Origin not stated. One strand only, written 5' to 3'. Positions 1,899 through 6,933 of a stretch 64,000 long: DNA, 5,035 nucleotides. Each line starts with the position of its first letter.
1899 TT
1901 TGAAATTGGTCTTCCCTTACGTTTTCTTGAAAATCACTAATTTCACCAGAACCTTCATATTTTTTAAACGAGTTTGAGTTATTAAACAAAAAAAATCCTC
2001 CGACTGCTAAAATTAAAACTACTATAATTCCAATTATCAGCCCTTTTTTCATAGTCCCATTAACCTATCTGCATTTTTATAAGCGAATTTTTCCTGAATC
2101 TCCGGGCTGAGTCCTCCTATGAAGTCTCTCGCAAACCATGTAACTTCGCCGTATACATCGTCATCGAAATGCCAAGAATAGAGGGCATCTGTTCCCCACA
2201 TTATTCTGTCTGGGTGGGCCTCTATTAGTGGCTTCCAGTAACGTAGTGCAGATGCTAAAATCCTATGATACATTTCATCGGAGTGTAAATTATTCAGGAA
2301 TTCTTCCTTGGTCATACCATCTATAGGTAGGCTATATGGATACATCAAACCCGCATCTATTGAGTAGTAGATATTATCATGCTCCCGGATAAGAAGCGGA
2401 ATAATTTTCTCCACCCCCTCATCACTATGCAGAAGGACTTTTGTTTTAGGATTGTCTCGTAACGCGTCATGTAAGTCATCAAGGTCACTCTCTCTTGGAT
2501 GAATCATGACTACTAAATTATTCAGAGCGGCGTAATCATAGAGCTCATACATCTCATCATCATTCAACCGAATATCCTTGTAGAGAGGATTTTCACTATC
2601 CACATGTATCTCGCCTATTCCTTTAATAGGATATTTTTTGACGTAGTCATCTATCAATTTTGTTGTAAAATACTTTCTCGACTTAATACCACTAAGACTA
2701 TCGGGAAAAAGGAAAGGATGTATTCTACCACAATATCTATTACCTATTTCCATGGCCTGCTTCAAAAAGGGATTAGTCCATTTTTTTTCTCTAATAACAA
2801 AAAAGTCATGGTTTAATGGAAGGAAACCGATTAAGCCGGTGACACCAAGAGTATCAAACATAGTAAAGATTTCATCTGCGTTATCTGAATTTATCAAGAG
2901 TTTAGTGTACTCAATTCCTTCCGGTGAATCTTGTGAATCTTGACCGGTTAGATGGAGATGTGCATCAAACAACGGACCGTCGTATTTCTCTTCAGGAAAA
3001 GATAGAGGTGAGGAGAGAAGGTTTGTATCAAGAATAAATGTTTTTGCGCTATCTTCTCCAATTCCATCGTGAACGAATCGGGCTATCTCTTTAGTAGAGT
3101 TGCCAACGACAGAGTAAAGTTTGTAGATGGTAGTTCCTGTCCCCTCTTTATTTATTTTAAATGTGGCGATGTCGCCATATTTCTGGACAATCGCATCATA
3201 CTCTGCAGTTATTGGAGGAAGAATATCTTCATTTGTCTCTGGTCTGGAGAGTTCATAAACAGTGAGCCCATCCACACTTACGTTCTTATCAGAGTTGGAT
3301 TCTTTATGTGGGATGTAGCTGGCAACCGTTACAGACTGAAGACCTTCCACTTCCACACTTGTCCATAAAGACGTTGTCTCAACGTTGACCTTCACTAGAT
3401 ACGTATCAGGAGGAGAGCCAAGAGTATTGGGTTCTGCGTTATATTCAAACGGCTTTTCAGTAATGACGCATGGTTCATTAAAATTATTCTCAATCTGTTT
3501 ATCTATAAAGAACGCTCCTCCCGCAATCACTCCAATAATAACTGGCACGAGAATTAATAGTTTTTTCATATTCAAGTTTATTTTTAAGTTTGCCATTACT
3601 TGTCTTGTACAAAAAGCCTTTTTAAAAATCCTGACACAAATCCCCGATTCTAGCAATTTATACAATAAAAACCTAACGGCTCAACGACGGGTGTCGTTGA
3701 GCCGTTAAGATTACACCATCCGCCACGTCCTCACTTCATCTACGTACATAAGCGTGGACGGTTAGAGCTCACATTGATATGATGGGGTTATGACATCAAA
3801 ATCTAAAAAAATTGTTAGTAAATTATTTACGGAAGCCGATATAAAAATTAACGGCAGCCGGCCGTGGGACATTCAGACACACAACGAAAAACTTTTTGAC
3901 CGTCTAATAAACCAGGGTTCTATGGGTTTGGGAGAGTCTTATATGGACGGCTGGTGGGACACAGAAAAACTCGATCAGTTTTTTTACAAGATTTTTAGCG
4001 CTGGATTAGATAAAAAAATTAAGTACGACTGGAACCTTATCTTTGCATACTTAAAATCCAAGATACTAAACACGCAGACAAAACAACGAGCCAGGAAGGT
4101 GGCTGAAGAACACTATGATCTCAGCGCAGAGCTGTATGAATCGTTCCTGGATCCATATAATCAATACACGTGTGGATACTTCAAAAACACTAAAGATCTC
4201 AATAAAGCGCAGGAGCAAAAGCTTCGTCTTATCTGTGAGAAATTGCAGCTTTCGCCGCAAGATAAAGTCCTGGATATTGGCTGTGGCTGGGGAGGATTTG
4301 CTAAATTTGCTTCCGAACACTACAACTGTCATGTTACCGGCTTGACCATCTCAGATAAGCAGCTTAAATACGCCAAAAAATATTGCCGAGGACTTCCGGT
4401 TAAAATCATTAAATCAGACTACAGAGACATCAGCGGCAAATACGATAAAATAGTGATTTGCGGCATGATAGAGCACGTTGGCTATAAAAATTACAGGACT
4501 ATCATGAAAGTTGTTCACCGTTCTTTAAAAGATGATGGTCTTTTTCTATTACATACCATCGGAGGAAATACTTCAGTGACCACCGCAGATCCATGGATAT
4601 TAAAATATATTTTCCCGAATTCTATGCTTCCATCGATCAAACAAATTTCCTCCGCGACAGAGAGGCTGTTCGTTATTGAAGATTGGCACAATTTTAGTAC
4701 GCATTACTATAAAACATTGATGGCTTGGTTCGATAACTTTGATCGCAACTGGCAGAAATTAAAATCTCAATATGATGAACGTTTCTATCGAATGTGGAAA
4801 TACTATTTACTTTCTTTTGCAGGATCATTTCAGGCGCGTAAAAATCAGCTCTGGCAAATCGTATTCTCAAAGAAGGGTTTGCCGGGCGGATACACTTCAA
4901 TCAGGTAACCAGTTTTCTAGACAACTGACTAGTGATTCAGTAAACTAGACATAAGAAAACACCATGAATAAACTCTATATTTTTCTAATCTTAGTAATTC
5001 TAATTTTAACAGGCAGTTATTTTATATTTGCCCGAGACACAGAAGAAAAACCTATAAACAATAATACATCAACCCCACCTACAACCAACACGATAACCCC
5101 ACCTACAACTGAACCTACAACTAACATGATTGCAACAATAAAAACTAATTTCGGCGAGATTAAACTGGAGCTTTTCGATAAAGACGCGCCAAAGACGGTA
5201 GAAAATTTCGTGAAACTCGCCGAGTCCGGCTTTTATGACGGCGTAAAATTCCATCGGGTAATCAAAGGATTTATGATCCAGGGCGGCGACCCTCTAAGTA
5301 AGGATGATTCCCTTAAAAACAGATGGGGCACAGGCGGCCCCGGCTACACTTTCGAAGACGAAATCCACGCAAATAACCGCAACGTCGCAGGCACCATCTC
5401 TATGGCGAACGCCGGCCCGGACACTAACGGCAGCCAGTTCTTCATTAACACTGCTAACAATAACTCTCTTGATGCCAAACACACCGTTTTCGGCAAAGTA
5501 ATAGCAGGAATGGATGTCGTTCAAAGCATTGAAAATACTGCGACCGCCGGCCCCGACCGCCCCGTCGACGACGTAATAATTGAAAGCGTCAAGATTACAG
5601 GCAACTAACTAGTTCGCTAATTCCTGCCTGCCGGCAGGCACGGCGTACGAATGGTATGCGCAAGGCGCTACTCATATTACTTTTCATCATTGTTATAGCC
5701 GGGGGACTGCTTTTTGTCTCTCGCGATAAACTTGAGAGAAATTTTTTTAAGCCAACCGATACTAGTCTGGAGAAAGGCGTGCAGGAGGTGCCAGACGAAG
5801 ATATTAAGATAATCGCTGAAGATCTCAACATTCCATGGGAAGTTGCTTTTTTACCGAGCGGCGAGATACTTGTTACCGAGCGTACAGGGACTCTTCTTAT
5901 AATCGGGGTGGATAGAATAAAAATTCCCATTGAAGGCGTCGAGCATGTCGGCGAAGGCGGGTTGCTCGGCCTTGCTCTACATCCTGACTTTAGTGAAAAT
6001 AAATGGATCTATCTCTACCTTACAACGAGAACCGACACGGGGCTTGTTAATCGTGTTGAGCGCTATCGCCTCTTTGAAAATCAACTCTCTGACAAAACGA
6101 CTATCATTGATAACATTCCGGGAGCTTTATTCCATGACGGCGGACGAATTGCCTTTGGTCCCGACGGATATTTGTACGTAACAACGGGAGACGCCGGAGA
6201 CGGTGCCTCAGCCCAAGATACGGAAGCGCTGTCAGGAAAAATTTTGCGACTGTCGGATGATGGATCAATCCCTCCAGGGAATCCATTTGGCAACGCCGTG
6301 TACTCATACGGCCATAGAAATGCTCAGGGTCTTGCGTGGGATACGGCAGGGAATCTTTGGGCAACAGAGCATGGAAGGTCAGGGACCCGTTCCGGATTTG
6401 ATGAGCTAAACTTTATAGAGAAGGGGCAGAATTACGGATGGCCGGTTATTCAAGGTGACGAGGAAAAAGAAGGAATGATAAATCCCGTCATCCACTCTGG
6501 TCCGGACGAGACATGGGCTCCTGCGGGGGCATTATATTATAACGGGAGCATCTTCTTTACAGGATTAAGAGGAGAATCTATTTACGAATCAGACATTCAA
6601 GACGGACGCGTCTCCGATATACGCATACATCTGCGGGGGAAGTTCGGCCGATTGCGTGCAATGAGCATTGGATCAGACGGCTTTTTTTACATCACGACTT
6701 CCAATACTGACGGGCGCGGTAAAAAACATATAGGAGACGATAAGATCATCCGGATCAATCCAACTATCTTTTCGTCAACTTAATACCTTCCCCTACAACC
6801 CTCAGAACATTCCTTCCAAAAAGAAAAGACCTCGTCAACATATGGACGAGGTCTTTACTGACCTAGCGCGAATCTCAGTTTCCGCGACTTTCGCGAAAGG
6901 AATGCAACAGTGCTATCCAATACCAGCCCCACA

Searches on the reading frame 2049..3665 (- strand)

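Call 72: search_protein_families(library=pfam, proteins=[window:2049-3665:-], max_evalue=0.0001)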
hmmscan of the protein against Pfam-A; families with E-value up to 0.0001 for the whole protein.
window:2049-3665:- (538 aa): 2 families
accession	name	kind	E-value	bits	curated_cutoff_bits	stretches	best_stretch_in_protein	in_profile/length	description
PF04909.20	Amidohydro_2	-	1.8e-10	41.5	26.4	1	366-538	121-289/289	Amidohydrolase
PF01026.27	TatD_DNase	-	2.2e-05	24.4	27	1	233-443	1-181/253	TatD related DNase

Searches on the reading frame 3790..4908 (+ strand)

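Call 72: search_protein_families(library=pfam, proteins=[window:3790-4908:+], max_evalue=0.0001)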
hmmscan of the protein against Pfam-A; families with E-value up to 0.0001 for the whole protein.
window:3790-4908:+ (372 aa): 7 families
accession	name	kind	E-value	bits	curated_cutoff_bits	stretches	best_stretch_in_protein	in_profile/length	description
PF02353.26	CMAS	-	5.8e-82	275.5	27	1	98-357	3-273/273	Mycolic acid cyclopropane synthetase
PF13649.12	Methyltransf_25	-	7.5e-16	59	27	1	160-250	1-97/97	Methyltransferase domain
PF08241.18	Methyltransf_11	-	6.1e-13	49.7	21.2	1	161-253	1-94/95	Methyltransferase domain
PF08242.18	Methyltransf_12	-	1.3e-11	45.5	30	1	161-252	1-98/98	Methyltransferase domain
PF13489.12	Methyltransf_23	-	9.4e-10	38.9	27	1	154-262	20-124/164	Methyltransferase domain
PF13847.12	Methyltransf_31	-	1.5e-09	38.1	27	1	156-258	3-113/145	Methyltransferase domain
PF01728.25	FtsJ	-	6.7e-07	29.8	24.1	1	144-212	8-76/181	FtsJ-like methyltransferase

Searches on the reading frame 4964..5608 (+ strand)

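Call 72: search_protein_families(library=pfam, proteins=[window:4964-5608:+], max_evalue=0.0001)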
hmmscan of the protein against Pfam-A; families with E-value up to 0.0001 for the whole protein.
window:4964-5608:+ (214 aa): 1 family
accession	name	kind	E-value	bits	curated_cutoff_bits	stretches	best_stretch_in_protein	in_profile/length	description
PF00160.26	Pro_isomerase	-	1e-55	188.7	21.7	1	58-210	3-158/159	Cyclophilin type peptidyl-prolyl cis-trans isomerase/CLD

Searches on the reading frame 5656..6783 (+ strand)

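Call 72: search_protein_families(library=pfam, proteins=[window:5656-6783:+], max_evalue=0.0001)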
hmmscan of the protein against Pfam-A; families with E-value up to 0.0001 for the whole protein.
window:5656-6783:+ (375 aa): 1 family
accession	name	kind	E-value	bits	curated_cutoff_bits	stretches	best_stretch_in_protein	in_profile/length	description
PF07995.17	GSDH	-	4.9e-81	273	25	1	57-354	1-329/332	Glucose / Sorbosone dehydrogenase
